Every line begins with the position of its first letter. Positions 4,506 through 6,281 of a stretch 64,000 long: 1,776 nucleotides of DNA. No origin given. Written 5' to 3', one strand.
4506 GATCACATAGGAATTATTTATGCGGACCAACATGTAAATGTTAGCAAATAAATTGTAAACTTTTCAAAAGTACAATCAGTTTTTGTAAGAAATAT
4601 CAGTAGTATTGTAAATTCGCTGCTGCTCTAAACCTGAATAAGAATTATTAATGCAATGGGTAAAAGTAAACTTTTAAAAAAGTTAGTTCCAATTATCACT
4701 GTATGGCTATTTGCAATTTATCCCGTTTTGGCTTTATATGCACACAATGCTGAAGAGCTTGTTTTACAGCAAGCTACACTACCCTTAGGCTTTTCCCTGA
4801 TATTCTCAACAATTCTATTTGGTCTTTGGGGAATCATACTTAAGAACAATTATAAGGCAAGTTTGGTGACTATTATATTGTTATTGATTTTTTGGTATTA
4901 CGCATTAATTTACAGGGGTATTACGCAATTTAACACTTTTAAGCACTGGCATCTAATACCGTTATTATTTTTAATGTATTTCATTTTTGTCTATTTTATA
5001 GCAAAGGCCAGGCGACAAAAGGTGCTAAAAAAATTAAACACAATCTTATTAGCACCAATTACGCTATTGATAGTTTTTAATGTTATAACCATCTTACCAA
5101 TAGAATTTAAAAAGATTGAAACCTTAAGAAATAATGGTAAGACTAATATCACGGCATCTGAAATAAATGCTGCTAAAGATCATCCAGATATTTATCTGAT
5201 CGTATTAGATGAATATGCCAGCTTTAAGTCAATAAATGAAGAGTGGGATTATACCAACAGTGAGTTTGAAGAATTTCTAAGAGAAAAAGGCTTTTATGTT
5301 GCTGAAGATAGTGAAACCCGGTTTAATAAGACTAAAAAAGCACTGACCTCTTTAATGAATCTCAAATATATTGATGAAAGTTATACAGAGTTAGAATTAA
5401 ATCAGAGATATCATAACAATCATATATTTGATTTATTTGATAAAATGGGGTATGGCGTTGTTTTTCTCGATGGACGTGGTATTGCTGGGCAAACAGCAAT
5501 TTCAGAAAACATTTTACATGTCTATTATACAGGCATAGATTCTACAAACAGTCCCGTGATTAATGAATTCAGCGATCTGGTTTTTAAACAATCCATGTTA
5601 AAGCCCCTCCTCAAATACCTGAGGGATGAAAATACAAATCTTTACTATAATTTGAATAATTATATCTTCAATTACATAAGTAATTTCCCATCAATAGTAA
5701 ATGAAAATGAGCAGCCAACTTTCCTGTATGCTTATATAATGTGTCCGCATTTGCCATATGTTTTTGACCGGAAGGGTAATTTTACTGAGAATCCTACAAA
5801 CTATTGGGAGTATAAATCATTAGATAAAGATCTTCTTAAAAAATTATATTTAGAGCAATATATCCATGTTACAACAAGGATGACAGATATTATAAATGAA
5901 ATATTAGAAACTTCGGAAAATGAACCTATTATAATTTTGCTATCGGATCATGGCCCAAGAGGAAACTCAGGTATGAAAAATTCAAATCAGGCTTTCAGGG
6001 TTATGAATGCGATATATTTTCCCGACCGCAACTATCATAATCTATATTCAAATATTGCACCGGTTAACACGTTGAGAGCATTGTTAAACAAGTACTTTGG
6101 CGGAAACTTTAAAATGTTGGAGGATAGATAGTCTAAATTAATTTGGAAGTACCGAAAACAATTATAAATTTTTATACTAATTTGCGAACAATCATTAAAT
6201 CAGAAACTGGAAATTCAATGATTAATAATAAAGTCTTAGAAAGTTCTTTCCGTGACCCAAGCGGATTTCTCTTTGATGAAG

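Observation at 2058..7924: Tandem-duplicated membrane phosphotransferase-like (AP-superfamily) genes with a coupled repeat protein and a kinase-like/methyltransferase fusion: a possible uncharacterised envelope-decoration module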

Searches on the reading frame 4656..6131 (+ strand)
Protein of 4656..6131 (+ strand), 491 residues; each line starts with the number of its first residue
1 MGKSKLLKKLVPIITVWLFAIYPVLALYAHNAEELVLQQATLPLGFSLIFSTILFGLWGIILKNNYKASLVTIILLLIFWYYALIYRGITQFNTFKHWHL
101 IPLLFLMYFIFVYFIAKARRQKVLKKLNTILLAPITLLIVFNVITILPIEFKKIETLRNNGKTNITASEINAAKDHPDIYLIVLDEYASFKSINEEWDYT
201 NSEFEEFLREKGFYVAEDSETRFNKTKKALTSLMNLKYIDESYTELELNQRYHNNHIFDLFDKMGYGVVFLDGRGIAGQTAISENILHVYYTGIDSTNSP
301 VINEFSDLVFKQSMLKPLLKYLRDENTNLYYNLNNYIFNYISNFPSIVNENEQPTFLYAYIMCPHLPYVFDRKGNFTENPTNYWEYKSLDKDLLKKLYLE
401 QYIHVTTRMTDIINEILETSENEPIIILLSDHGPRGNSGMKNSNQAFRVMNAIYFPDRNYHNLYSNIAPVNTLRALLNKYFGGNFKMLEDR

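Call 3: search_protein_families(library=pfam, proteins=[window:4656-6131:+], max_evalue=1)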
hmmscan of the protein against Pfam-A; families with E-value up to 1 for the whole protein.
window:4656-6131:+ (491 aa): 2 families
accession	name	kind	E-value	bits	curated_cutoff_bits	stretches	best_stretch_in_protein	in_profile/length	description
PF00884.28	Sulfatase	-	0.00074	19.4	25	1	330-463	142-260/301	Sulfatase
PF06432.16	GPI2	-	0.041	13.9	24.4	1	14-160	135-264/270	Phosphatidylinositol N-acetylglucosaminyltransferase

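Call 4: search_protein_families(library=ncbifam, proteins=[window:4656-6131:+], max_evalue=1)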
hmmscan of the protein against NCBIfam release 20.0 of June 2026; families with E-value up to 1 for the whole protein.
window:4656-6131:+ (491 aa): 1 family
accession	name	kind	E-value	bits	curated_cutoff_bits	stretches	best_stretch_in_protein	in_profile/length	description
NF045937.1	MSC_0624_12TM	equivalog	0.004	15.8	70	1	39-145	288-390/445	MSC_0624 family F1-like ATPase-associated membrane protein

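Call 9: search_solved_structures(query=window:4656-6131:+, max_evalue=10, show_alignments=2)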
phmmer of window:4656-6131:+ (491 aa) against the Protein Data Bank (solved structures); distinct sequences matched with E-value up to 10: 1.
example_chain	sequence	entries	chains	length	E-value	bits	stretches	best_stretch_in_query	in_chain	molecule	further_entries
9uco_R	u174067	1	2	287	4.2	9.4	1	69-123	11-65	Adhesion G protein-coupled receptor E1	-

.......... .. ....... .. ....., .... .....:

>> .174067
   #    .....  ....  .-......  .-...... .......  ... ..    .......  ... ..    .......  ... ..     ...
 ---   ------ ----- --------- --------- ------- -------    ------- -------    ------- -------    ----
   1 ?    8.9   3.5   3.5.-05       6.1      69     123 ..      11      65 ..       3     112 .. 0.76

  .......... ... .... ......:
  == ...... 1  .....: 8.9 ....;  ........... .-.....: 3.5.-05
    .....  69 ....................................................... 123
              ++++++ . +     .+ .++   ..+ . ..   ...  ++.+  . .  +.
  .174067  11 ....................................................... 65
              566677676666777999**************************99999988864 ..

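Call 11: find_homologous_proteins(query=window:4656-6131:+)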
Query window:4656-6131:+ (491 aa): 124 proteins with E <= 0.001 among 8000 candidates; the best 120 are listed.
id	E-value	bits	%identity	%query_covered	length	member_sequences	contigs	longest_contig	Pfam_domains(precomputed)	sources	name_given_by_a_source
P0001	0.0e+0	1100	100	100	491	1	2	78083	-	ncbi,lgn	-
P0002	2.0e-215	734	69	99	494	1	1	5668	PF00884.29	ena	-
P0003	4.6e-192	657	60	100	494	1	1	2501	-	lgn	-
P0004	2.9e-179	615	60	99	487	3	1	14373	-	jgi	jgi:hypothetical protein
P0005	8.1e-172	591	56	100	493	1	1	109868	-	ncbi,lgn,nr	ncbi:MAG: hypothetical protein NTX61_13055 [Bacteroidetes bacterium]|nr:hypothetical protein [Bacter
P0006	2.8e-165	569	55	99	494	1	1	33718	PF00884.29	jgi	jgi:hypothetical protein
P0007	1.0e-162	561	52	99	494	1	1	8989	PF00884.29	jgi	jgi:hypothetical protein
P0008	4.0e-155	536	60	82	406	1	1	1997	-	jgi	jgi:hypothetical protein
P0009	2.8e-150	520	50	99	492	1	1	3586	PF00884.29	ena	-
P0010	1.1e-142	494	47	99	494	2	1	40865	-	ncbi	-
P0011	5.3e-139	482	48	100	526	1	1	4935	-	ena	-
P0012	8.8e-139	482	49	100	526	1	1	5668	-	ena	-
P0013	2.9e-137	477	46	97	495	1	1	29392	-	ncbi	ncbi:MAG: hypothetical protein ACYDH0_07820 [Candidatus Aminicenantales bacterium]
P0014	1.7e-134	468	49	99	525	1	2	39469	-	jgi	jgi:hypothetical protein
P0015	5.7e-131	456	47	99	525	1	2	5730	-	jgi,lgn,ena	-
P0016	7.9e-131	455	45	98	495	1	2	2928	PF00884.29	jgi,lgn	-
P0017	1.0e-129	452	43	99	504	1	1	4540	PF00884.29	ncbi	-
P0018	4.5e-128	446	43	98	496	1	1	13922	PF00884.29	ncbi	-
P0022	2.6e-120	421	42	98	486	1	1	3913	PF00884.29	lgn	-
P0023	3.2e-120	420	42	98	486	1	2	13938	PF00884.29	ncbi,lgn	-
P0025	3.8e-115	404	42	98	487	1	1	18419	PF00884.29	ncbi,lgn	-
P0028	4.8e-114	400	40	99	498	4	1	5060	PF00884.29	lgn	-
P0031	1.3e-112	395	39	99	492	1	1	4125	PF00884.29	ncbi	-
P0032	1.9e-112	395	40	98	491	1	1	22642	PF00884.29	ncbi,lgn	-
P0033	3.1e-111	391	39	100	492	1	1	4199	PF00884.29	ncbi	-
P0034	1.2e-110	389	39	99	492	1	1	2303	PF00884.29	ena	-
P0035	2.1e-108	381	41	99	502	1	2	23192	PF00884.29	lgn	-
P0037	4.0e-105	371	40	98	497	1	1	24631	PF00884.29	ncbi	-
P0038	3.3e-104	368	39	100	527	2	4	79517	PF00884.29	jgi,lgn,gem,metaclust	metaclust:\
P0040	8.1e-104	366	40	99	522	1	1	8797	PF00884.29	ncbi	-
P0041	2.2e-103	365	37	100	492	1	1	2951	PF00884.29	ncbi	-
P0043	8.0e-100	353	38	99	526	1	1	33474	PF00884.29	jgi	jgi:hypothetical protein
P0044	1.1e-99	353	39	99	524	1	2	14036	PF00884.29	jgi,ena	-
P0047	4.4e-96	341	37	97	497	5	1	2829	PF00884.29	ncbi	-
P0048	2.2e-93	332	36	98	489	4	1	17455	PF00884.29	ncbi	-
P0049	1.3e-92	329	39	93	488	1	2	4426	PF00884.29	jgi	jgi:hypothetical protein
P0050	1.0e-91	326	37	97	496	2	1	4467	PF00884.29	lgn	-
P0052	9.0e-91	323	34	100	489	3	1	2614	PF00884.29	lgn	-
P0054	4.7e-89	318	36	99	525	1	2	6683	PF00884.29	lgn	-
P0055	6.7e-89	317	36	97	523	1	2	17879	PF00884.29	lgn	-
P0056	6.9e-89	317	38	96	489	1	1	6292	PF00884.29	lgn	-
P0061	1.3e-83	300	36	99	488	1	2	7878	PF00884.29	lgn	-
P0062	2.8e-80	289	35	99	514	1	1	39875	PF00884.29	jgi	-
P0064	2.4e-74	269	36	98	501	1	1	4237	PF00884.29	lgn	-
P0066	1.4e-63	234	31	97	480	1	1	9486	PF00884.29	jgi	jgi:hypothetical protein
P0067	7.2e-63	231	31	96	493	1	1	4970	PF00884.29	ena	-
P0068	1.5e-61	227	39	66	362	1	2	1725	PF00884.29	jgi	jgi:Sulfatase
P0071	7.4e-57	211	30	96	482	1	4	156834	PF00884.29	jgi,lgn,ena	-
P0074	9.0e-50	188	27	96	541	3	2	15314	PF00884.29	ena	-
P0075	5.5e-49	186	31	98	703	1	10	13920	PF24517.3,PF06848.18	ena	-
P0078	1.4e-46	178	29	98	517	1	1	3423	PF00884.29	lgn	-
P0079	1.2e-45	174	30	97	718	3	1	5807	PF03704.24,PF13414.13,PF00884.29,PF13374.13,PF02064.22,PF24575.2,PF00515.35,PF13424.13,PF13429.13,PF14561.13,PF07719.24,PF13174.13,PF13431.13,PF23914.2,PF13176.13,PF13428.13,PF25064.2,PF14559.13,PF13371.13,PF17874.8,PF12895.14,PF21033.5,PF13432.13,PF13181.13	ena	-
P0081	5.6e-45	172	30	95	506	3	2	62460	PF00884.29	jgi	-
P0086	9.7e-42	162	26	98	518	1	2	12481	PF00884.29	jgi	-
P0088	2.7e-39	154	28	98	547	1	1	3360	PF00884.29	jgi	-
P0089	4.0e-39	153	28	96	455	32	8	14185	PF00884.29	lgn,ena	-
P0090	1.1e-38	152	29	97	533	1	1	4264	PF00884.29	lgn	-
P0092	1.6e-37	148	27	96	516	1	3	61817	PF00884.29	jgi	jgi:hypothetical protein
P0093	7.7e-37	145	26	97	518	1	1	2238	PF00884.29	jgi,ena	-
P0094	7.4e-36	142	27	98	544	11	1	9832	PF00884.29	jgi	jgi:hypothetical protein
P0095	2.2e-35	141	30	79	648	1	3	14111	PF00884.29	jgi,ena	-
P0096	3.0e-34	137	26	99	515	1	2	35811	PF00884.29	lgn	-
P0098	5.0e-33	133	27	97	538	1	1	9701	PF00884.29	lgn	-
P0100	1.0e-32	132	26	97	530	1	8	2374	PF00884.29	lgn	-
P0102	3.5e-32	130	26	99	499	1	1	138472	PF00884.29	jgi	jgi:hypothetical protein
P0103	6.3e-32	129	26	96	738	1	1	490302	PF02096.27,PF00884.29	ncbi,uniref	ncbi:membrane protein insertase YidC [Flaviaesturariibacter amylovorans]|uniref:Membrane protein ins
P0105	8.0e-31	126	25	95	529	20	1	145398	PF00884.29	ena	-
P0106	1.6e-30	125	25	99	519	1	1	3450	PF00884.29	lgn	-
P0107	1.6e-30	125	27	98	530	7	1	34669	PF00884.29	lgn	-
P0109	7.0e-30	123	27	72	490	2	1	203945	PF00884.29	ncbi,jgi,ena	ncbi:MAG: hypothetical protein C4308_00885 [Chitinophagaceae bacterium]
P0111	1.6e-28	118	25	87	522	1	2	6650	PF00884.29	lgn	-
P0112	1.7e-28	118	27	65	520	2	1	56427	PF00884.29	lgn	-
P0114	1.0e-26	112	26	64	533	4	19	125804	PF00884.29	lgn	-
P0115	4.0e-26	110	25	97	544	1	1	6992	PF00884.29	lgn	-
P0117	3.1e-24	104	33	30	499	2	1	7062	PF00884.29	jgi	-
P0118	3.3e-23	101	25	86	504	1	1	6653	PF00884.29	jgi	jgi:hypothetical protein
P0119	6.2e-22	96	27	76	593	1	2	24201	PF00884.29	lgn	-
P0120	4.5e-21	93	27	76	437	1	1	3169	PF00884.29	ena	-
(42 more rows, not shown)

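Call 13: search_solved_structures(query=A1, max_evalue=1, show_alignments=3)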
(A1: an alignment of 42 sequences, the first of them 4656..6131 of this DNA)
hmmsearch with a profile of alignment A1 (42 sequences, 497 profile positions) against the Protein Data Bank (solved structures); distinct sequences matched with E-value up to 1: 23.
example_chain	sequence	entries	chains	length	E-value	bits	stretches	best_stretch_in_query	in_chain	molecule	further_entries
6s21_A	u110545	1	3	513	6e-06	28.4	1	345-447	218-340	Endo-4-O-sulfatase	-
6bia_A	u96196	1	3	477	0.00012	24.1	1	334-442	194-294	Sulfatase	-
6b0k_A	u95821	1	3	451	0.00027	22.9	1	334-442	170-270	Iota-carrageenan sulfatase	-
6b0j_A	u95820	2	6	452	0.00027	22.9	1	334-442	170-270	Iota-carrageenan sulfatase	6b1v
8di0_A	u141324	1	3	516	0.00053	22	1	342-451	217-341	Arylsulfatase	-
9hh2_A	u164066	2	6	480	0.00058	21.9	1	337-441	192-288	Sulfatase, family S1-19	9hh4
9hh3_A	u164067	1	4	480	0.0006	21.8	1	337-441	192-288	Sulfatase, family S1-19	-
7oz8_AAA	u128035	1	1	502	0.0016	20.4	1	348-443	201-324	Choline-sulfatase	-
6hhm_A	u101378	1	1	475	0.0069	18.3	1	264-445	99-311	Arylsulfatase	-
7snj_A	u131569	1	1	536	0.027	16.4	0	260-371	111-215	Arylsulfatase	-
4kav_A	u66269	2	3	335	0.03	16.2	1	362-444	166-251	YhbX/YhjW/YijP/YjdB family protein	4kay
6fny_A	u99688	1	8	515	0.03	16.2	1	359-441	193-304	Choline-sulfatase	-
6g5z_A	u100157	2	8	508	0.03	16.2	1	359-441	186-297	Choline-sulfatase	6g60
7pth_A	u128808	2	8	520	0.032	16.1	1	359-441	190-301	Choline sulfatase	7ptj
3ed4_A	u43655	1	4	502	0.039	15.8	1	355-446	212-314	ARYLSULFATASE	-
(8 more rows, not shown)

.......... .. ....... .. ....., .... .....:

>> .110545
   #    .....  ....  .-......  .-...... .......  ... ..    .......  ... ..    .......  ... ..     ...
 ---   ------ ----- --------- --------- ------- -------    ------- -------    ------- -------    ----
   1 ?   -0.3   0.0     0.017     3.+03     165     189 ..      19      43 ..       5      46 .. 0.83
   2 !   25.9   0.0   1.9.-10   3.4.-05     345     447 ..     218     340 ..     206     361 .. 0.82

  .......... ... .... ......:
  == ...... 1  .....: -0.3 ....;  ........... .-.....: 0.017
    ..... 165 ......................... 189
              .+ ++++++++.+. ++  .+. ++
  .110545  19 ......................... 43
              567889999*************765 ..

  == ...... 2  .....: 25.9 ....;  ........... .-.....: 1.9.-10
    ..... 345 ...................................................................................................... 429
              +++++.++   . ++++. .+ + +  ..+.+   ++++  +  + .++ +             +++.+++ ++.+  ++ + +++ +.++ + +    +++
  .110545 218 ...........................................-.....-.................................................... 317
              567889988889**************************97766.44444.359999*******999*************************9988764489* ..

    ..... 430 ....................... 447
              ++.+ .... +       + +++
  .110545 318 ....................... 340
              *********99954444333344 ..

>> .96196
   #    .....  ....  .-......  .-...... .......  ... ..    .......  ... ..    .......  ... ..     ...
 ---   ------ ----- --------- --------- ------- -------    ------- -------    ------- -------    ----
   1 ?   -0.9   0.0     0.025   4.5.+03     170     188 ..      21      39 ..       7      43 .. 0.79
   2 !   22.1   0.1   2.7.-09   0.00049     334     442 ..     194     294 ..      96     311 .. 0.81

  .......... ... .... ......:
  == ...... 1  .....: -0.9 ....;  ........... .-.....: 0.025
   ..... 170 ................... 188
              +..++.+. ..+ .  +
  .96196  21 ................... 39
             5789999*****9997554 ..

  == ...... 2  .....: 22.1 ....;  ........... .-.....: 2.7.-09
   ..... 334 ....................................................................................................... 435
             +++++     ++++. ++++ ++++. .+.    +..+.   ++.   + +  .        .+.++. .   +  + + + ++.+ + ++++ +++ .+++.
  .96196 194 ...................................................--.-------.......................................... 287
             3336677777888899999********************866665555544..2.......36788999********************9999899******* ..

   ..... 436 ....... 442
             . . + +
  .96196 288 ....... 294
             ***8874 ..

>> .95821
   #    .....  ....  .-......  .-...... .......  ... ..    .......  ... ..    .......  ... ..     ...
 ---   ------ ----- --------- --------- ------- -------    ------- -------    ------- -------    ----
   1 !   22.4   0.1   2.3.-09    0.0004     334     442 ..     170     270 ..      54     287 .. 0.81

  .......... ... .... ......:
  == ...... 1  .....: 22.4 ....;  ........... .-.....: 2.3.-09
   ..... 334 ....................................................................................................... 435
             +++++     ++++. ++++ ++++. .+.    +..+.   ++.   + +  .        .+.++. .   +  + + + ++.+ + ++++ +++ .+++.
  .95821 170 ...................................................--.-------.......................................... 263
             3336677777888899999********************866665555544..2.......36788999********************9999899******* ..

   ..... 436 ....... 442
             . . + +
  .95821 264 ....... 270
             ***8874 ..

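Call 14: search_protein_families(library=pfam, alignment_id=A1, max_evalue=0.01)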
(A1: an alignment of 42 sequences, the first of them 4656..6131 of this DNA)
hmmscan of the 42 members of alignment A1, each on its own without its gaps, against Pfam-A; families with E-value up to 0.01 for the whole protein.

A. member 1, window:4656-6131:+ (491 aa): 1 family
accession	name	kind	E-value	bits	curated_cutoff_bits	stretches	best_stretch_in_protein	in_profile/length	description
PF00884.28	Sulfatase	-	0.00074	19.4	25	1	330-463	142-260/301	Sulfatase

B. families by the number of members that match (of 42 scanned): 5 families
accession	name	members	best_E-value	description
PF00884.28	Sulfatase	31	9.2e-13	Sulfatase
PF09879.14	DUF2106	1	0.0018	Predicted membrane protein (DUF2106)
PF02730.20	AFOR_N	1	0.0029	Aldehyde ferredoxin oxidoreductase, N-terminal domain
PF25306.1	DUF7880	1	0.0045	Domain of unknown function (DUF7880)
PF07698.17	7TM-7TMR_HD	1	0.0075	7TM receptor with intracellular HD hydrolase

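Call 18: find_encoding_contigs(protein=P0001, flank=10000, max_places=3)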
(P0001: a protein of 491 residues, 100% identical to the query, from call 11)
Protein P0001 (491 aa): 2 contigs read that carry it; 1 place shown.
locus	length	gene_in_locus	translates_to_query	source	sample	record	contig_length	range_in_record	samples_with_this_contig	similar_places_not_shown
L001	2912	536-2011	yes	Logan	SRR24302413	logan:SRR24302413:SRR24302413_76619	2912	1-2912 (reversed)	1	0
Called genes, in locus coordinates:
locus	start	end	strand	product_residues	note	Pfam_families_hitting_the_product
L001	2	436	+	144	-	?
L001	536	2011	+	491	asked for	-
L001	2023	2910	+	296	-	?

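Call 19: find_encoding_contigs(protein=P0005, flank=10000, max_places=3)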
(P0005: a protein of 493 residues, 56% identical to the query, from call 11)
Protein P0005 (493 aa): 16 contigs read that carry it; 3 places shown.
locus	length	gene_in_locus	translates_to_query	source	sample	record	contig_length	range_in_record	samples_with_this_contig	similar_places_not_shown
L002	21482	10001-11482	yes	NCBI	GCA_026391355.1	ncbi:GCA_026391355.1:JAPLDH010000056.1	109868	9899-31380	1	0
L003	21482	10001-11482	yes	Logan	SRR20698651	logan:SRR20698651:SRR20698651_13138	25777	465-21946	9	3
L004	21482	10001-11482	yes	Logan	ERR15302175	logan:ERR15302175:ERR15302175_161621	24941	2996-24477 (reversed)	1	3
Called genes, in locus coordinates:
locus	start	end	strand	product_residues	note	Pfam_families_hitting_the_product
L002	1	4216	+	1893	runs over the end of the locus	PF00534:Glycos_transf_1, PF13692:Glyco_trans_1_4, PF00534:Glycos_transf_1, PF13692:Glyco_trans_1_4, PF00535:Glycos_transf_2, PF10111:Glyco_tranf_2_2, PF13506:Glyco_transf_21, PF13641:Glyco_tranf_2_3, +2 more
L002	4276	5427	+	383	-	-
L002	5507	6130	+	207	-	PF05711:TylF, PF13578:Methyltransf_24 (weak)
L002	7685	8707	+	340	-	-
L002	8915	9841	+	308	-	-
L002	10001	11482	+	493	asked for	-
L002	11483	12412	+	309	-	-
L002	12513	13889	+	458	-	-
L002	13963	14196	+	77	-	-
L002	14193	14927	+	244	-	PF02096:60KD_IMP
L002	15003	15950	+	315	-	PF00535:Glycos_transf_2, PF13506:Glyco_transf_21 (faint), PF13641:Glyco_tranf_2_3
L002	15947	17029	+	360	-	PF00535:Glycos_transf_2, PF10111:Glyco_tranf_2_2, PF13641:Glyco_tranf_2_3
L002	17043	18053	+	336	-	PF00535:Glycos_transf_2, PF10111:Glyco_tranf_2_2 (faint), PF13641:Glyco_tranf_2_3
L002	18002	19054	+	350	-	PF13641:Glyco_tranf_2_3, PF00535:Glycos_transf_2, PF10111:Glyco_tranf_2_2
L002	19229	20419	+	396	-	PF00534:Glycos_transf_1, PF13692:Glyco_trans_1_4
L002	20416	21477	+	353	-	PF13439:Glyco_transf_4, PF00534:Glycos_transf_1, PF13692:Glyco_trans_1_4, PF20706:GT4-conflict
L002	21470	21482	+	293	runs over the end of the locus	PF00535:Glycos_transf_2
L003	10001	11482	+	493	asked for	-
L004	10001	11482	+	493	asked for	-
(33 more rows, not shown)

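Call 21: find_encoding_contigs(protein=P0014, flank=10000, max_places=2)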
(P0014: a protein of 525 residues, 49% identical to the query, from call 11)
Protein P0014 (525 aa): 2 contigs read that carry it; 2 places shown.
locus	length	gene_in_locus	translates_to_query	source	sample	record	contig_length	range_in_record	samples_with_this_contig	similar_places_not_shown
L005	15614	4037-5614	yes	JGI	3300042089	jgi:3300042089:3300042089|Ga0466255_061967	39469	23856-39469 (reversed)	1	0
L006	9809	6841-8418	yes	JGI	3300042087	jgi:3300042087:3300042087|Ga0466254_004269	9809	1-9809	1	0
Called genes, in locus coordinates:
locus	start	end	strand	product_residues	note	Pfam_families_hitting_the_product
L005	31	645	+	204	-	PF01583:APS_kinase, PF13671:AAA_33 (faint)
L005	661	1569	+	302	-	PF01507:PAPS_reduct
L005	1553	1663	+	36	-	-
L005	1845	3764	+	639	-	PF00009:GTP_EFTU, PF01926:MMR_HSR1 (faint), PF22594:GTP-eEF1A_C, PF01583:APS_kinase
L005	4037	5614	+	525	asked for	-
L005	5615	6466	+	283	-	-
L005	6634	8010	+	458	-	-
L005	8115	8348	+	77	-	-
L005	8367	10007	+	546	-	PF14849:YidC_periplas, PF02096:60KD_IMP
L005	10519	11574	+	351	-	PF01370:Epimerase, PF02719:Polysacc_synt_2, PF04321:RmlD_sub_bind (weak), PF16363:GDP_Man_Dehyd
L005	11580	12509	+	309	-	PF01370:Epimerase, PF04321:RmlD_sub_bind (faint), PF16363:GDP_Man_Dehyd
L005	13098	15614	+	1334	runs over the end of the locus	PF14307:Glyco_tran_WbsX, PF13439:Glyco_transf_4 (weak), PF00534:Glycos_transf_1, PF13692:Glyco_trans_1_4, PF20706:GT4-conflict (weak), PF13524:Glyco_trans_1_2 (weak), PF00535:Glycos_transf_2, PF13641:Glyco_tranf_2_3, +1 more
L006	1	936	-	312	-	?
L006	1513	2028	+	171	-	-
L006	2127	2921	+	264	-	PF00459:Inositol_P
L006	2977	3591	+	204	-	PF01583:APS_kinase, PF13671:AAA_33 (faint)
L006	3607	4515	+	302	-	PF01507:PAPS_reduct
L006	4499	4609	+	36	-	-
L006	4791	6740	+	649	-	PF00009:GTP_EFTU, PF22594:GTP-eEF1A_C, PF01583:APS_kinase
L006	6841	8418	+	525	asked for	-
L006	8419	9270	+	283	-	-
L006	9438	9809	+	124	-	?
